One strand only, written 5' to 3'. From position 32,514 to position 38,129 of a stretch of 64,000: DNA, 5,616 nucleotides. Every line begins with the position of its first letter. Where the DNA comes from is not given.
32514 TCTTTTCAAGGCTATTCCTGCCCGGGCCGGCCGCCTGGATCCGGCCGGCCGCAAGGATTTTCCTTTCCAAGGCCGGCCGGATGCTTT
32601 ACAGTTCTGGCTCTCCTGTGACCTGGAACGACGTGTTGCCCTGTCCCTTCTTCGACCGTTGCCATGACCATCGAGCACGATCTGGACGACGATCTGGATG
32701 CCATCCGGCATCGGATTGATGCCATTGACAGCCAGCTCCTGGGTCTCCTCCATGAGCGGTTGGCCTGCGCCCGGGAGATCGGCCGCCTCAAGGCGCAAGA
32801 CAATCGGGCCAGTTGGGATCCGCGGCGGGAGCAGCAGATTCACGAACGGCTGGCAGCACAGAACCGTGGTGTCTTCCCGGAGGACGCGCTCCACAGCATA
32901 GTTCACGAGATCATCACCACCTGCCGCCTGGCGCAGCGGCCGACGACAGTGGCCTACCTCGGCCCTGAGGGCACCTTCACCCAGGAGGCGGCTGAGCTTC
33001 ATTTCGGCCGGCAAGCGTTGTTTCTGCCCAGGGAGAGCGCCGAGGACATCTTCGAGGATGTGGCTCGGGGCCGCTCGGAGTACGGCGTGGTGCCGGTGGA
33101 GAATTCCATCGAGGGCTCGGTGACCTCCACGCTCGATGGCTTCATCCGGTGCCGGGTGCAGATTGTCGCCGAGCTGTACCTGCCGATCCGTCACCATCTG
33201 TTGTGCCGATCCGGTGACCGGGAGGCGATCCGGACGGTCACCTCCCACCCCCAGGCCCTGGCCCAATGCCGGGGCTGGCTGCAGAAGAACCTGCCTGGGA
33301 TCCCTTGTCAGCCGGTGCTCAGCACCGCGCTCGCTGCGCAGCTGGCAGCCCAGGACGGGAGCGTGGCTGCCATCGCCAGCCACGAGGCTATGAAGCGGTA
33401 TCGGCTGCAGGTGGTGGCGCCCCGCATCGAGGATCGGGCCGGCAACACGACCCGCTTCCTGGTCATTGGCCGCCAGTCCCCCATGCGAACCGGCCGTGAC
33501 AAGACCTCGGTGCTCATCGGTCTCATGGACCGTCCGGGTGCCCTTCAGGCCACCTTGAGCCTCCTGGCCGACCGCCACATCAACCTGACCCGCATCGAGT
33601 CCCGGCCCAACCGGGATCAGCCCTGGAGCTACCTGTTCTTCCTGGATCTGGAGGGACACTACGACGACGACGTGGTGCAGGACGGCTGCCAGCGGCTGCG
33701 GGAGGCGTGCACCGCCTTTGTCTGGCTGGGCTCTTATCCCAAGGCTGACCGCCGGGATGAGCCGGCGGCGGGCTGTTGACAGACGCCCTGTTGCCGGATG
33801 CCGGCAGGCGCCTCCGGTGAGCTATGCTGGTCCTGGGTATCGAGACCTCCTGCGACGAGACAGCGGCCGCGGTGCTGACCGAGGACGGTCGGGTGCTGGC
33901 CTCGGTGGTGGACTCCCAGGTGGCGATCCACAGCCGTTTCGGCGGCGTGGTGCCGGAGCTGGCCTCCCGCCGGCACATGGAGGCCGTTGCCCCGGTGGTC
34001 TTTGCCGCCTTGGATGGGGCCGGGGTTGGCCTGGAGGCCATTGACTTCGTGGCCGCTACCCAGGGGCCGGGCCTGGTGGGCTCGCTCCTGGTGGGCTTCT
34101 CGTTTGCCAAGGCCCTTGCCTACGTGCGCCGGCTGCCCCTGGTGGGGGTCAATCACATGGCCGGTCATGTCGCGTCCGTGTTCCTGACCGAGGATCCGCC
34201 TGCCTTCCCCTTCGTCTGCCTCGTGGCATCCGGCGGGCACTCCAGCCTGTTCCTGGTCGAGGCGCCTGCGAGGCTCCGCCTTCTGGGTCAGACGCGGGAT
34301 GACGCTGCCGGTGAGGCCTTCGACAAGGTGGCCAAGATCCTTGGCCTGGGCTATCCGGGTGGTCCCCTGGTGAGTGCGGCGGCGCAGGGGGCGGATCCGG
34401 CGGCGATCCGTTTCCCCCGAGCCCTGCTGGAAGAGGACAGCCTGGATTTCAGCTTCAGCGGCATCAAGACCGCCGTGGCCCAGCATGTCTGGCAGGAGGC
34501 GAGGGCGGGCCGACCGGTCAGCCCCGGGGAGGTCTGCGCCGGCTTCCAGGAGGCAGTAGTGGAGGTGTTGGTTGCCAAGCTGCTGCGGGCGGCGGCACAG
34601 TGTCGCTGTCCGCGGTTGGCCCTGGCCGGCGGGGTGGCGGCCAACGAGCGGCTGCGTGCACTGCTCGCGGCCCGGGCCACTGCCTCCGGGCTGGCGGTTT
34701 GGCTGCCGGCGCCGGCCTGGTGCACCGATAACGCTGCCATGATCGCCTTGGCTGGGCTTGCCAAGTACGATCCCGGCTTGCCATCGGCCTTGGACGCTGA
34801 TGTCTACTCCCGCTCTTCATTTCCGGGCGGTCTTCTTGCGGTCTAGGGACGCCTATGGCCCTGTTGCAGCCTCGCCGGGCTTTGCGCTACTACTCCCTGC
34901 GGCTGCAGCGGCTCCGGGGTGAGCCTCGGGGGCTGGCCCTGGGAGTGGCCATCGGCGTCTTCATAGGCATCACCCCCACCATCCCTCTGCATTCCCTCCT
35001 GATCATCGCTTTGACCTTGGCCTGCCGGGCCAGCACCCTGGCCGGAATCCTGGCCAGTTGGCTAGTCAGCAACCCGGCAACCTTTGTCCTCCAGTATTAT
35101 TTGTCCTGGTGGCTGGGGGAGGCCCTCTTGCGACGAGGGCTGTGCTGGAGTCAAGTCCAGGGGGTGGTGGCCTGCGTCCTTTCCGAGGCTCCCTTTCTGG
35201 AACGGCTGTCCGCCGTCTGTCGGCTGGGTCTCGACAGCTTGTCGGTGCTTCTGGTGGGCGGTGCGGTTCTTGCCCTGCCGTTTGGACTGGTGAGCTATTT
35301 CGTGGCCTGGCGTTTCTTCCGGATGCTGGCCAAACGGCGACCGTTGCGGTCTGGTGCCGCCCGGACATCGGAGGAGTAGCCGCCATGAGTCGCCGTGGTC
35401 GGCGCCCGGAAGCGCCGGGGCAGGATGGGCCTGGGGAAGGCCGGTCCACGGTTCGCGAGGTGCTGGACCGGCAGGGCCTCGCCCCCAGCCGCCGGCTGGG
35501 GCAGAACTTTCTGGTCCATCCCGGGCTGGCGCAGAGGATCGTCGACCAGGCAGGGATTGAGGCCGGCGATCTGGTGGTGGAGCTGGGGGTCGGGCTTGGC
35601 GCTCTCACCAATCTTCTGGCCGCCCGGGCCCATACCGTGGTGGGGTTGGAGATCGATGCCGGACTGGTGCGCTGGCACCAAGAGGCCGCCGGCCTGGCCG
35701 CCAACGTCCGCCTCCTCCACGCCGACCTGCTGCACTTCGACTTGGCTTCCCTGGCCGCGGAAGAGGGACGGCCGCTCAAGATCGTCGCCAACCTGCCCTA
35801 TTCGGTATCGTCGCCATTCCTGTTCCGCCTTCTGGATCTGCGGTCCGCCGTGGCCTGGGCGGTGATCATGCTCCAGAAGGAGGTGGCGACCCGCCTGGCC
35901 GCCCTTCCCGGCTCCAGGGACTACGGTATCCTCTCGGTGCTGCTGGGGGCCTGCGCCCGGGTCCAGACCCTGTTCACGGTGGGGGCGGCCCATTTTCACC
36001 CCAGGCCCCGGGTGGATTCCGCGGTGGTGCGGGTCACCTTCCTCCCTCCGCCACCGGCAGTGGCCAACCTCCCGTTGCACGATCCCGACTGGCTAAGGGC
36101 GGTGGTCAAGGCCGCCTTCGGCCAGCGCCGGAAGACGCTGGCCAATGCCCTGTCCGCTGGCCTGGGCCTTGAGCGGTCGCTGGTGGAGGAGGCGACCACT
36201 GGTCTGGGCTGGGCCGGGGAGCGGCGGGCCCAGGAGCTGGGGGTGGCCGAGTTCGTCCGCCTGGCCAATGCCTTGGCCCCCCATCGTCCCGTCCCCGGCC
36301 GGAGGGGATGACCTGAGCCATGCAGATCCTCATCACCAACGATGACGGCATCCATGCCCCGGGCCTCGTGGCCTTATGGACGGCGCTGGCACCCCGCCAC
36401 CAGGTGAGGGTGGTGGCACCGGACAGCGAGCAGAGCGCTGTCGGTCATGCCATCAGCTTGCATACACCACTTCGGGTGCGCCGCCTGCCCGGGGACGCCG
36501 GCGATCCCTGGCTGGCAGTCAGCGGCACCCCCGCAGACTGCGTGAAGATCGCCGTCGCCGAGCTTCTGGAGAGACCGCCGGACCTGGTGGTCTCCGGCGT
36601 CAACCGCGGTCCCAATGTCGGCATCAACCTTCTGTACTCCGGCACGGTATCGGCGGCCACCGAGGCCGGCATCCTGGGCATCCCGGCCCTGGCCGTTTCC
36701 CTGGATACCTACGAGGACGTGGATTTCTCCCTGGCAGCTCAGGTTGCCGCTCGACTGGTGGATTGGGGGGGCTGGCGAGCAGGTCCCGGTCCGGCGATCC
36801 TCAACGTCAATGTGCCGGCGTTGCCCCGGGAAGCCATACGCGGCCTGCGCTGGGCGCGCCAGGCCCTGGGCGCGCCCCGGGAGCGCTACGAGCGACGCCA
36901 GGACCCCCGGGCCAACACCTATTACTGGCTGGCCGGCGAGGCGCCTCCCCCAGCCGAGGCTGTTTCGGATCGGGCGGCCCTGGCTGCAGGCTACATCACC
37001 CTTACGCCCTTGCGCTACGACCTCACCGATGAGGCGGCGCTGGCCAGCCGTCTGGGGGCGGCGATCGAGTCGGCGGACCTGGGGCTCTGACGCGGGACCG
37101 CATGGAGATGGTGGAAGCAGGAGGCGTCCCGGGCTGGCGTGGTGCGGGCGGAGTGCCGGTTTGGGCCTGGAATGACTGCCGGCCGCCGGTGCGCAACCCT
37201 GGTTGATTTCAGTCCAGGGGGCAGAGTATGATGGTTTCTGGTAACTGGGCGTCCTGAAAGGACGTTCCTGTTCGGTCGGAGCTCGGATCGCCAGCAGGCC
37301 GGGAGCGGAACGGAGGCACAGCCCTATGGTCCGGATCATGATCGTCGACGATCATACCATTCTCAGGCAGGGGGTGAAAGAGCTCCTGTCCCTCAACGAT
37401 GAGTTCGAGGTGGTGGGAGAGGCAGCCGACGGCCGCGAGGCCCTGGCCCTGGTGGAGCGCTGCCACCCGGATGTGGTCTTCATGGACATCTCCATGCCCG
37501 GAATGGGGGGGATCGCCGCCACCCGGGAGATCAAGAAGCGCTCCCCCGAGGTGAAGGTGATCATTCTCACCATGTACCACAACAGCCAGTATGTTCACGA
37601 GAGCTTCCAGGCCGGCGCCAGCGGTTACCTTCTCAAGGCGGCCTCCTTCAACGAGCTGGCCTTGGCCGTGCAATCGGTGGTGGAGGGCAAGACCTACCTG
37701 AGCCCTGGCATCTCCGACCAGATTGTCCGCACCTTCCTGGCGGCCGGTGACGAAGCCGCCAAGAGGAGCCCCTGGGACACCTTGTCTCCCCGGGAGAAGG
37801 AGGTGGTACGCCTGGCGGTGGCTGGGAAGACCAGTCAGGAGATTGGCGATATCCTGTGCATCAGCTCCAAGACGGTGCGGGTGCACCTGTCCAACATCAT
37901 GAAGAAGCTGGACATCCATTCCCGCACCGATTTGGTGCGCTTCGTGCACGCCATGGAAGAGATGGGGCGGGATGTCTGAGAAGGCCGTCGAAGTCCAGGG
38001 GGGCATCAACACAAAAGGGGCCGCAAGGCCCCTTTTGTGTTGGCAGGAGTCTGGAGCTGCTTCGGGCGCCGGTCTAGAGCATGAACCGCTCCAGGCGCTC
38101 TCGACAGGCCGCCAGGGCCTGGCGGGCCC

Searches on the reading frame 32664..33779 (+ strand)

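Call 89: search_protein_families(library=pfam, proteins=[window:32664-33779:+], max_evalue=0.001)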
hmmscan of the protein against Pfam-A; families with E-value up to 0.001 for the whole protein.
window:32664-33779:+ (371 aa): 3 families
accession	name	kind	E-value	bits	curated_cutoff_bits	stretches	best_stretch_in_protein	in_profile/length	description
PF00800.23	PDT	-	2.1e-61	207.3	25.2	1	96-272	1-180/181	Prephenate dehydratase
PF01817.26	CM_2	-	4.6e-20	72.1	27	1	14-91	1-79/80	Chorismate mutase type II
PF01842.31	ACT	-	8.9e-11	41.8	27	1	281-332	1-51/66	ACT domain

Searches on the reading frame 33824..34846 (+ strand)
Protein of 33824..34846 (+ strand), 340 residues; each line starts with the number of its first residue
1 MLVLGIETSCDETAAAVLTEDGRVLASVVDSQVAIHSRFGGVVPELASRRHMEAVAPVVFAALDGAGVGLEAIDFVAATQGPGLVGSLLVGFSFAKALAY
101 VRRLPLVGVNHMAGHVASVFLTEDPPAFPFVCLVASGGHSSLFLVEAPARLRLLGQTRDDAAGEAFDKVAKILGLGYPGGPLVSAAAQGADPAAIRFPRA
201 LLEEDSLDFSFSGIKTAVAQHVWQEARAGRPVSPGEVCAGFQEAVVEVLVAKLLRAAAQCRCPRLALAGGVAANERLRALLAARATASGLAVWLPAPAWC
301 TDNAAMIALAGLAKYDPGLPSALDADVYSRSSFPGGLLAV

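Call 89: search_protein_families(library=pfam, proteins=[window:33824-34846:+], max_evalue=0.001)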
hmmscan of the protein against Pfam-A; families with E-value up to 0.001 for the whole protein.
window:33824-34846:+ (340 aa): 3 families
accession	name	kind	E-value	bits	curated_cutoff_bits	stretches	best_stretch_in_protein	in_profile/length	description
PF00814.31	TsaD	-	1.6e-87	294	24.8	1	24-308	2-263/264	tRNA N6-adenosine threonylcarbamoyltransferase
PF22521.2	HypF_C_2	-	3.5e-07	30.7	27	1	204-302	133-234/241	Carbamoyltransferase, Kae1-like Domain, second subdomain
PF02543.21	Carbam_trans_N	-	2.6e-05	24.2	24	0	234-284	273-323/346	Carbamoyltransferase N-terminus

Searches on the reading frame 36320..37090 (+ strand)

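Call 89: search_protein_families(library=pfam, proteins=[window:36320-37090:+], max_evalue=0.001)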
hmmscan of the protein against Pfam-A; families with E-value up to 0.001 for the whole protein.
window:36320-37090:+ (256 aa): 1 family
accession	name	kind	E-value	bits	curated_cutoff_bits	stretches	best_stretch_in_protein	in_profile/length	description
PF01975.23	SurE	-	2.4e-61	207.3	22.1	1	3-182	1-183/189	Survival protein SurE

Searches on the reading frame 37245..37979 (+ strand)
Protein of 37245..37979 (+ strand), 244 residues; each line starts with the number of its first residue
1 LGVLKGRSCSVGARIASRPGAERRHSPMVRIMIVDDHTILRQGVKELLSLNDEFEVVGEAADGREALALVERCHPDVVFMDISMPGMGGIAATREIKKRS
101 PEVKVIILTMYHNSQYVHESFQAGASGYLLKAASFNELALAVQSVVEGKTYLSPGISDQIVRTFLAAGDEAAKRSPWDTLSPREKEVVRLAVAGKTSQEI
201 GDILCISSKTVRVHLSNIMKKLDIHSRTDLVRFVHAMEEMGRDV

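Call 89: search_protein_families(library=pfam, proteins=[window:37245-37979:+], max_evalue=0.001)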
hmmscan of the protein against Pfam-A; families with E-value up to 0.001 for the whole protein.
window:37245-37979:+ (244 aa): 4 families
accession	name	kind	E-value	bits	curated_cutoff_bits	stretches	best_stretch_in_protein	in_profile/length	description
PF00072.30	Response_reg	-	8.4e-32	110.1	30.2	1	31-142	1-110/111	Response regulator receiver domain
PF00196.25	GerE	-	4.1e-21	74.8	23.5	1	178-233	1-56/57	Bacterial regulatory proteins, luxR family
PF08281.18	Sigma70_r4_2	-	9e-08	32.1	25.7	1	179-222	10-54/54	Sigma-70, region 4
PF04545.22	Sigma70_r4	-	5e-07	29.6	24.1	1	178-222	3-48/50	Sigma-70, region 4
